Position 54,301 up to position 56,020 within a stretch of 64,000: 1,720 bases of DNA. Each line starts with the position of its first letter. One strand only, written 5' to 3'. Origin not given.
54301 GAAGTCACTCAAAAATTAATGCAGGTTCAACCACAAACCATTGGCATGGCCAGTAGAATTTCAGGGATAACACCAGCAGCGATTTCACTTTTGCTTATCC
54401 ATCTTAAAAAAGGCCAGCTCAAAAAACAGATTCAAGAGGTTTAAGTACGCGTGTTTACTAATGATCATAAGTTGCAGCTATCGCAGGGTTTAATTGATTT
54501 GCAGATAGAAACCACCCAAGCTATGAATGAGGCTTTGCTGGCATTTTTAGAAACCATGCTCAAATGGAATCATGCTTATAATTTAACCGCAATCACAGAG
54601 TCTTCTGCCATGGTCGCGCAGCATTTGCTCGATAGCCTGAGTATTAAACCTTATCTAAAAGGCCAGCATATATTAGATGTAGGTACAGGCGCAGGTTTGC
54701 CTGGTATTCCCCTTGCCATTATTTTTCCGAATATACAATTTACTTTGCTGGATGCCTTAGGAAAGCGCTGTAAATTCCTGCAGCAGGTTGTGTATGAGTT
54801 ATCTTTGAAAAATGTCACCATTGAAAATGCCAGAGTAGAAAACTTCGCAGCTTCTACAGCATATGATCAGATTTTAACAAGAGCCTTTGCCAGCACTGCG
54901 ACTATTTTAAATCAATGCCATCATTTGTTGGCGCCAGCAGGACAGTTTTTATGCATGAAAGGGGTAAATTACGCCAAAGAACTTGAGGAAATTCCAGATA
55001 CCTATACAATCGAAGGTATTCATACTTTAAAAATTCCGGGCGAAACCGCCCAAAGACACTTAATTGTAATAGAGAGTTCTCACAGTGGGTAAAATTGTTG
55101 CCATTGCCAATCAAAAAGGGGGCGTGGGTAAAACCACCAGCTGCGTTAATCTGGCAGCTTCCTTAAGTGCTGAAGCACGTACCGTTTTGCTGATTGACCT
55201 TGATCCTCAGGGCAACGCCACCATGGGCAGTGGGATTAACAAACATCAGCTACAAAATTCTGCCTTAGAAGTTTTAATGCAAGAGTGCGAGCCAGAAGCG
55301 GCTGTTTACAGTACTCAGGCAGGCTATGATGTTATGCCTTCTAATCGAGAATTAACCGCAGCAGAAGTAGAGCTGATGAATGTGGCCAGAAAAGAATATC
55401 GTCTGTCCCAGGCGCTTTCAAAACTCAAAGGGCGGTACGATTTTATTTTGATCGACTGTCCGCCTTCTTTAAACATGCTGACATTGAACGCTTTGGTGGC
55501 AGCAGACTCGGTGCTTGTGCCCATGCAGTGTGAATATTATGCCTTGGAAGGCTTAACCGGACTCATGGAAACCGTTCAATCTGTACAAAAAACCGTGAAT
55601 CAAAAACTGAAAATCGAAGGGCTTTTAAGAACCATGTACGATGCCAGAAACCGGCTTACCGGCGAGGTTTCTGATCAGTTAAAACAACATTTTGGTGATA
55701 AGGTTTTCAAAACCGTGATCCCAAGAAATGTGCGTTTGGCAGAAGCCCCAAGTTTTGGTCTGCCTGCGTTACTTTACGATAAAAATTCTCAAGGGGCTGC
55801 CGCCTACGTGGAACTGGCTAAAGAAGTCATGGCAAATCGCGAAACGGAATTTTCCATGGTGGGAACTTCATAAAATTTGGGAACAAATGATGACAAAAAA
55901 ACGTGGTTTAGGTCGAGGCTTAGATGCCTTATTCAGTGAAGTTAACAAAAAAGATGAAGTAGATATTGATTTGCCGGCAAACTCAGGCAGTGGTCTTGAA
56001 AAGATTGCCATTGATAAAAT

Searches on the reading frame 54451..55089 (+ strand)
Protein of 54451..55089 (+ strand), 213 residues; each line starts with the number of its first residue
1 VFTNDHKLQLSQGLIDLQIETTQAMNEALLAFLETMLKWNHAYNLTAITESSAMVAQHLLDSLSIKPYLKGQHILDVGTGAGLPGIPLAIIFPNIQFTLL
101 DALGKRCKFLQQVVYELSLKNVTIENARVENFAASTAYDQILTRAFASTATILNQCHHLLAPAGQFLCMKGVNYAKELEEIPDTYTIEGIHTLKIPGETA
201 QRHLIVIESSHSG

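Call 70: search_protein_families(library=pfam, proteins=[window:54451-55089:+], max_evalue=0.00001)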
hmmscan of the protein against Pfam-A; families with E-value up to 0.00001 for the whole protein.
window:54451-55089:+ (213 aa): 2 families
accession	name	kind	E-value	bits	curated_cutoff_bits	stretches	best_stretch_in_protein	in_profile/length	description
PF02527.21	GidB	-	2.6e-56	190.3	27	1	26-204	2-183/184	rRNA small subunit methyltransferase G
PF13847.12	Methyltransf_31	-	4.7e-07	30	27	1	70-172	3-113/145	Methyltransferase domain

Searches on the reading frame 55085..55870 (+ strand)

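Call 70: search_protein_families(library=pfam, proteins=[window:55085-55870:+], max_evalue=0.00001)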
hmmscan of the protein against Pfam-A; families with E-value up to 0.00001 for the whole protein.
window:55085-55870:+ (262 aa): 7 families
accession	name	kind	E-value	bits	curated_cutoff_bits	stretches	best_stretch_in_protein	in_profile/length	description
PF13614.12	AAA_31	-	1.5e-65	220.9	27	1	3-177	2-177/177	AAA domain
PF01656.29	CbiA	-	5.8e-29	101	25.4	1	5-227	1-124/125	CobQ/CobB/MinD/ParA nucleotide binding domain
PF09140.17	MipZ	-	6.5e-14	52.3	20.7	1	4-154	2-136/262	ATPase MipZ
PF06564.18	CBP_BcsQ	-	3.2e-13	50.2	21.3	1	4-246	3-231/234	Cellulose biosynthesis protein BcsQ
PF10609.15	ParA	-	4.2e-10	39.9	27.1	1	3-247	4-244/246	NUBPL iron-transfer P-loop NTPase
PF00142.24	Fer4_NifH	-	9.1e-09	35.6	25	1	10-253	7-249/271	4Fe-4S iron sulfur cluster binding proteins, NifH/frxC family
PF02374.21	ArsA_ATPase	-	4.6e-07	29.8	24.3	1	10-200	8-202/305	Anion-transporting ATPase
